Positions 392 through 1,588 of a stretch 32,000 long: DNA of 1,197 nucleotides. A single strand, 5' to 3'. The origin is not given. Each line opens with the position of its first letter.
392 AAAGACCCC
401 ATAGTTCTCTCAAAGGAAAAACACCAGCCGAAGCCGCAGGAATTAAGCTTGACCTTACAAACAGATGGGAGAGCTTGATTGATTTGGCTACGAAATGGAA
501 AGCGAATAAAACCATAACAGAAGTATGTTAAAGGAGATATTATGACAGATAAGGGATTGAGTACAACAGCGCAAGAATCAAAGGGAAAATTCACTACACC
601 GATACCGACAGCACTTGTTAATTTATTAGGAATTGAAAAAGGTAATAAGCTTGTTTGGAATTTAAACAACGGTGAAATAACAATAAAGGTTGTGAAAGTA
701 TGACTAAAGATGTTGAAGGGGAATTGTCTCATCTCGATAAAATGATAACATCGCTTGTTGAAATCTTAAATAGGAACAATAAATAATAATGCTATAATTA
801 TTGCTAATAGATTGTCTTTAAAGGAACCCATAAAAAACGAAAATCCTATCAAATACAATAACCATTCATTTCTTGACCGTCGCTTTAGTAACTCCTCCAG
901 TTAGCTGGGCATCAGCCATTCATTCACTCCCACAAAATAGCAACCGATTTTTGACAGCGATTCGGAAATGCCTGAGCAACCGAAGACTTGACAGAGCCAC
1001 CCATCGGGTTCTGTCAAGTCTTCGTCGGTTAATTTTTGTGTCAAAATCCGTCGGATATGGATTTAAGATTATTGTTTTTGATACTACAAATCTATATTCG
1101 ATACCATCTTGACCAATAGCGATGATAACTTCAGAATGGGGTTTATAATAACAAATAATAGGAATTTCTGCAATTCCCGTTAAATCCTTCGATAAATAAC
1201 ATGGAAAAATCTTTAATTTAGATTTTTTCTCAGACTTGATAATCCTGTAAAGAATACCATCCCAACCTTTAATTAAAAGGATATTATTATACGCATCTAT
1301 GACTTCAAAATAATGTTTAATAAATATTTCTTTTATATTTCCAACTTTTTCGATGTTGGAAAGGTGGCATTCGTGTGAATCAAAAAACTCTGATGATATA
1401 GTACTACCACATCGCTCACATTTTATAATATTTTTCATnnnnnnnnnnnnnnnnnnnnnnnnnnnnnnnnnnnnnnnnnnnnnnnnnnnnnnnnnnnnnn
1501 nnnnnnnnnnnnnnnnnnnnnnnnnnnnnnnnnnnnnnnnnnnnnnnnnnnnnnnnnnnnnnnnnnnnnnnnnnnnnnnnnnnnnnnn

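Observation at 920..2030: Three-gene ATGA-coupled cassette (AbrB-like, 139-aa helical protein, 172-aa Zn-ribbon protein) carried inside the IS; candidate novel addiction or defence module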

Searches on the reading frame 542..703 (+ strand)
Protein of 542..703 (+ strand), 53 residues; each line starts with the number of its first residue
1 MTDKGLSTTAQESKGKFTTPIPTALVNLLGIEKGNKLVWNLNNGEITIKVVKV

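Call 3: search_protein_families(library=pfam, proteins=[window:542-703:+], max_evalue=1)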
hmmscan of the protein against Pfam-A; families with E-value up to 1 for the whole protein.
window:542-703:+ (53 aa): 2 families
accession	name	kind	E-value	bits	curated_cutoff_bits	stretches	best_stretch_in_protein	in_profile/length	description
PF04014.23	MazE_antitoxin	-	0.002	18.5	24.7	1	20-50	11-42/48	Antidote-toxin recognition MazE, bacterial antitoxin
PF01272.25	GreA_GreB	-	0.013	15.8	26.9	1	27-53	49-75/77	Transcription elongation factor, GreA/GreB, C-term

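Call 5: search_protein_families(library=ncbifam, proteins=[window:542-703:+], max_evalue=1)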
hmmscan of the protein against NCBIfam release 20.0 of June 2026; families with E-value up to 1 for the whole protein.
window:542-703:+ (53 aa): 2 families
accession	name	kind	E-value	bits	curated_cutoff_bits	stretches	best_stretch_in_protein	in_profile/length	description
NF052488.1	TAtMazEAgrob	equivalog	0.013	15.6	130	1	18-51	15-48/87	type II toxin-antitoxin system antitoxin MazE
NF004396.0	PRK05753.1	equivalog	0.015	15.1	109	1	18-53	92-125/137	nucleoside diphosphate kinase regulator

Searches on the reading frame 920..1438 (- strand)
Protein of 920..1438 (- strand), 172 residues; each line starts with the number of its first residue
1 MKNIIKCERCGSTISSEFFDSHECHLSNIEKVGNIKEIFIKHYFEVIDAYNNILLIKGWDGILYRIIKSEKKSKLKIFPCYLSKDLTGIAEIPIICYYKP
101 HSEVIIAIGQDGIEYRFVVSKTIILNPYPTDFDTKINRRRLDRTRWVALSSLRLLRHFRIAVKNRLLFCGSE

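Call 3: search_protein_families(library=pfam, proteins=[window:920-1438:-], max_evalue=1)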
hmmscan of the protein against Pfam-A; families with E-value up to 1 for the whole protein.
window:920-1438:- (172 aa): 2 families
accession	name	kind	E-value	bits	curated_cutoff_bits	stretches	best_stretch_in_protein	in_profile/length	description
PF24749.2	DUF7695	-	0.0054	16.9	25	1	1-24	3-27/58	Domain of unknown function (DUF7695)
PF18439.7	zf_UBZ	-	0.046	13.8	25.6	1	6-23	4-21/32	Ubiquitin-Binding Zinc Finger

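Call 5: search_protein_families(library=ncbifam, proteins=[window:920-1438:-], max_evalue=1)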
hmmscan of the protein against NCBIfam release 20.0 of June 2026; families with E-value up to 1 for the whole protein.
window:920-1438:- (172 aa): 0 families

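Call 6: search_protein_families(library=padloc, proteins=[window:920-1438:-], max_evalue=1)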
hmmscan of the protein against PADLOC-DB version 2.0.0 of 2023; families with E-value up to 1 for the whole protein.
window:920-1438:- (172 aa): 0 families

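Call 7: search_protein_families(library=phrogs, proteins=[window:920-1438:-], max_evalue=1)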
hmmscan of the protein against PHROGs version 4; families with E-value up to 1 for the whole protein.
window:920-1438:- (172 aa): 3 families
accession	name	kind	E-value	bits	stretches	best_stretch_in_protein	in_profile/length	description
phrog_7446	-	unknown function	0.037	15.3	1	5-26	1-22/56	-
phrog_35875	-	unknown function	0.14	13.2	1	11-73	13-74/76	-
phrog_7260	-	unknown function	0.42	11.5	0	99-132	21-54/74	-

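Call 8: find_homologous_proteins(query=window:920-1438:-, max_evalue=0.01)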
Query window:920-1438:- (172 aa): 2 proteins with E <= 0.01 among 46 candidates.
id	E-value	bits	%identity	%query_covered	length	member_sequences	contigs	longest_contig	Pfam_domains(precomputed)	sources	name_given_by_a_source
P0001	3.2e-111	386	100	100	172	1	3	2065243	-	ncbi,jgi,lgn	jgi:hypothetical protein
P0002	4.3e-17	80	31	83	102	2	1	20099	-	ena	-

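Call 11: find_encoding_contigs(protein=P0002, flank=8000, max_places=6)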
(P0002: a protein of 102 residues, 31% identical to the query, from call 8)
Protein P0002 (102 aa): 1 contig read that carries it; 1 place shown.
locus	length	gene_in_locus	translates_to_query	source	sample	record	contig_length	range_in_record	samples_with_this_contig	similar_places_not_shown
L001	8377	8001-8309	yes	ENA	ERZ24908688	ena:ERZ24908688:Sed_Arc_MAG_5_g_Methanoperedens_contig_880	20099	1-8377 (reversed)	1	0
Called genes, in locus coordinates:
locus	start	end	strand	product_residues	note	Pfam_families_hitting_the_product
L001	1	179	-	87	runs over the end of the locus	-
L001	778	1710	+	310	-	PF01068:DNA_ligase_A_M, PF04679:DNA_ligase_A_C, PF13298:LigD_N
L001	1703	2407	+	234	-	PF01904:DUF72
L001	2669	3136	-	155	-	-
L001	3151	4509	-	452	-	PF02463:SMC_N (weak), PF13175:AAA_15, PF13304:AAA_21, PF12476:DUF3696 (weak)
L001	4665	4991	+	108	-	-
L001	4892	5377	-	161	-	-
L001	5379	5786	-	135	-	-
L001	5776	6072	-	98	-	-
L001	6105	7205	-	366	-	PF13610:DDE_Tnp_IS240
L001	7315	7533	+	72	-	-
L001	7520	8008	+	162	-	-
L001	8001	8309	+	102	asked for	-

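Call 12: find_encoding_contigs(protein=P0001, flank=3000, max_places=6)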
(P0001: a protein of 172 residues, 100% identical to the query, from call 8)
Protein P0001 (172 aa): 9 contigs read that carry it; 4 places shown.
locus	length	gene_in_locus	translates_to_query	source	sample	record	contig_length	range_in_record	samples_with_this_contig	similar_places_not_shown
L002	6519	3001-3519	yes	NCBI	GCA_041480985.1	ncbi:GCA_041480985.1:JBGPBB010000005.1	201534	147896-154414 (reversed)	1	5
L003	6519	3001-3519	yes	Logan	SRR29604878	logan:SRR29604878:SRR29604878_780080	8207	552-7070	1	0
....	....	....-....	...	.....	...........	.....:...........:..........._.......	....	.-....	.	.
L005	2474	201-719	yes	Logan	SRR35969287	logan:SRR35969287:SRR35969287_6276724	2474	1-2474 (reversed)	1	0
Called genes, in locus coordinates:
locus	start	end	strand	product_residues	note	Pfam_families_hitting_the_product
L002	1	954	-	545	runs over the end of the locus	PF00118:Cpn60_TCP1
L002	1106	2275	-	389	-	PF13610:DDE_Tnp_IS240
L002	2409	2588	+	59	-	-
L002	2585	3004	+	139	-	-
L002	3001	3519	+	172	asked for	-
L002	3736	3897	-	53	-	-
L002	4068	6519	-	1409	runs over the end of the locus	-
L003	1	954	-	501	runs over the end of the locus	?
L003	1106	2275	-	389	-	PF13610:DDE_Tnp_IS240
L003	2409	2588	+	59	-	-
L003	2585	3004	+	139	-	-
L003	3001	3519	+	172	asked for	-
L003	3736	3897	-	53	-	-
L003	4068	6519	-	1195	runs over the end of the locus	?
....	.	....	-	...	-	?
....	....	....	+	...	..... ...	-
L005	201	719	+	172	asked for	-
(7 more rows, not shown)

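Call 28: find_related_loci(query=A1, collection=viral_contigs, flank=4000)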
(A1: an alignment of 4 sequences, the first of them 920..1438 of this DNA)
Query A1 (172 aa) in viral_contigs; peptide patterns used: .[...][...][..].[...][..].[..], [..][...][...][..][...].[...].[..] (x = any residue, [..] = any of these).
68 stretches matched a pattern, but none encodes a relative of the query by tblastn (E <= 1e-3).

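Call 48: predict_structure(alignment_id=A5)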
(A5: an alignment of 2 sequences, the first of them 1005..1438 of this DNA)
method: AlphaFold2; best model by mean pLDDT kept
length: 144 residues; sequences in the alignment: 2
mean_pLDDT: 40.0   pTM: 0.28
mean pLDDT of the five models: 40.0, 39.3, 37.7, 35.7, 33.3
residues with pLDDT >= 90: 0; 70-90: 0; 50-70: 15; < 50: 129
segments of 3 or more residues with pLDDT < 50: 1-3, 6-9, 18-104, 108-110, 112-114, 118-144
pLDDT, mean of each block of 10 residues (from residue 1): 47 53 38 39 38 45 42 35 42 41 46 47 27 24 28
secondary structure, 60 per line:
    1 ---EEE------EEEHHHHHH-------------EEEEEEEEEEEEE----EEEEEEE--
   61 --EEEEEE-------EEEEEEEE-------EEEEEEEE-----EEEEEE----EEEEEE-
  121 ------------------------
elements in order: E4-6 E13-15 H16-21 E35-47 E52-58 E63-68 E76-83 E91-98 E104-109 E114-119

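Call 71: search_protein_representatives(alignment_id=A5)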
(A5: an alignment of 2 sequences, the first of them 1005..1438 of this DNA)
Query: 2 sequences, 158 profile positions. Proteins with E-value up to 0.001 (for the whole library): 122; up to 1e-10: 11; up to 1e-30: 1. The best 122 are listed.
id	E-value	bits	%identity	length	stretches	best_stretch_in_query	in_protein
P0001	1.2e-87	307.7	-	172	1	1-150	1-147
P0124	1.1e-21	93.4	-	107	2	3-74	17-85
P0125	1.4e-17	80.1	-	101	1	3-82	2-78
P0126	6.3e-16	74.7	-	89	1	1-73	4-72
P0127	1.2e-12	64.0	-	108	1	3-73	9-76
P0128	1.4e-12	63.8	-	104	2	34-69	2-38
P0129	3.7e-12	62.4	-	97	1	3-77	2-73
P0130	6.8e-12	61.5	-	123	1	4-74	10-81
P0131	9.0e-12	61.2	-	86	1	3-73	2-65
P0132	3.6e-11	59.2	-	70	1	1-70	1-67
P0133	4.1e-11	59.0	-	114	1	3-70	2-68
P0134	2.5e-10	56.4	-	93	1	3-81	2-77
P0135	6.1e-10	55.2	-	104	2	5-70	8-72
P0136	1.4e-09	54.1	-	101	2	3-70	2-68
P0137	1.7e-09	53.8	-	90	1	3-70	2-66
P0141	1.3e-08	50.9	-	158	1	1-80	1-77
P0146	4.2e-08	49.2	-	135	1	5-74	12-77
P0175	2.5e-06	43.5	-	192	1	3-69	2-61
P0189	1.2e-05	41.3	-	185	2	3-71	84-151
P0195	1.7e-05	40.8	-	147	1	5-70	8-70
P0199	2.1e-05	40.4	-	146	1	3-78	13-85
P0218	7.9e-05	38.6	-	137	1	4-72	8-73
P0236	6.1e-04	35.7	-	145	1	5-67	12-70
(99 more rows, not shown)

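Call 72: search_protein_families(library=pfam, proteins=[P0175, P0189, P0141, P0195, P0199, P0236, P0218, P0146, P0124, P0125], max_evalue=0.01)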
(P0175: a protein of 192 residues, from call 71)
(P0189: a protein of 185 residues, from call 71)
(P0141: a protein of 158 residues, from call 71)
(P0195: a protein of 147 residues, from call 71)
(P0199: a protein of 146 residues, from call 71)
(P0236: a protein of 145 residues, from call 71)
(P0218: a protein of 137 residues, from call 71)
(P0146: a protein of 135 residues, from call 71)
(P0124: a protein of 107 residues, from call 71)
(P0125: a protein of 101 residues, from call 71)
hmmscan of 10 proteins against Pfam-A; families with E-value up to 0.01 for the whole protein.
P0175 (192 aa): 0 families

P0189 (185 aa): 0 families

P0141 (158 aa): 0 families

P0195 (147 aa): 0 families

P0199 (146 aa): 0 families

P0236 (145 aa): 1 family
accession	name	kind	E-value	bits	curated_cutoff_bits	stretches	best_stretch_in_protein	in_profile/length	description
PF11191.13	DUF2782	-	0.0033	18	26.8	1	63-96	40-73/88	Protein of unknown function (DUF2782)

P0218 (137 aa): 0 families

P0146 (135 aa): 0 families

P0124 (107 aa): 0 families

P0125 (101 aa): 0 families

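Call 97: search_dna_similar(query=window:1005-1438:-, collection=plasmids, mode=protein, max_evalue=0.001)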
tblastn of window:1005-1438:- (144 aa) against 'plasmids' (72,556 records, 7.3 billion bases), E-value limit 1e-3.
No match.
